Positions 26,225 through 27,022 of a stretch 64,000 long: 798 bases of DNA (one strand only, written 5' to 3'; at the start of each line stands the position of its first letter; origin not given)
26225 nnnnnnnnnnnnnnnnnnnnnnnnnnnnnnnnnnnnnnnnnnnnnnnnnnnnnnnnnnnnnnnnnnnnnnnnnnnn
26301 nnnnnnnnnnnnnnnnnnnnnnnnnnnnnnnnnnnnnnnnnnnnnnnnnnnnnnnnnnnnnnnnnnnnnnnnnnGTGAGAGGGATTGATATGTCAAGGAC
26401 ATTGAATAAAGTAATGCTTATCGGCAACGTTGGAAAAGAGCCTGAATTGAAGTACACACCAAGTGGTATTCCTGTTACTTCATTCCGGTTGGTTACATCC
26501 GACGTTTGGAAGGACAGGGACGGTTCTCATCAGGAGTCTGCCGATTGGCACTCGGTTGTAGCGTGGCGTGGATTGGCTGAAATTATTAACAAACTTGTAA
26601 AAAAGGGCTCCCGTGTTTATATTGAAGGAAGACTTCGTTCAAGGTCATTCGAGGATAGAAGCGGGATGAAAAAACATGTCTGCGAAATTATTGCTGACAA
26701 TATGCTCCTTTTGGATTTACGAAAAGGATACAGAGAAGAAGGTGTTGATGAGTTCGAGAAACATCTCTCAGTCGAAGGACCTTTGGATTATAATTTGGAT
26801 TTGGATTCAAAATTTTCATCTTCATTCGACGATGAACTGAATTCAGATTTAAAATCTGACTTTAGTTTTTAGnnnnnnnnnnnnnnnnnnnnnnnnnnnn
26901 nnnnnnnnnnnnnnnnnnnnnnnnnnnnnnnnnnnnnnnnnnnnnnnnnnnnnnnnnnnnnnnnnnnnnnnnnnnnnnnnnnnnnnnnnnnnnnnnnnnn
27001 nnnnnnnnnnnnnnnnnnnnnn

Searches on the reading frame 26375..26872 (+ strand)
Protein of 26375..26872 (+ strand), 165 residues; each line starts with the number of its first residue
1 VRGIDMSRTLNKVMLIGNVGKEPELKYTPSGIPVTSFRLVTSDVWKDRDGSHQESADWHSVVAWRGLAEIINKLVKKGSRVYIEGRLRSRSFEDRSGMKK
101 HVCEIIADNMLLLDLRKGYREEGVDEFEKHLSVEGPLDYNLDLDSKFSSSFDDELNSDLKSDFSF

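Call 92: search_protein_families(library=pfam, proteins=[window:26375-26872:+], max_evalue=0.00001)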
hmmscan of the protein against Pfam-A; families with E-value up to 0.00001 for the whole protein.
window:26375-26872:+ (165 aa): 1 family
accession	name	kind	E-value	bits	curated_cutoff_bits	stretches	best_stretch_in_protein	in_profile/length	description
PF00436.31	SSB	-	2.7e-35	121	26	1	10-112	1-103/104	Single-strand binding protein family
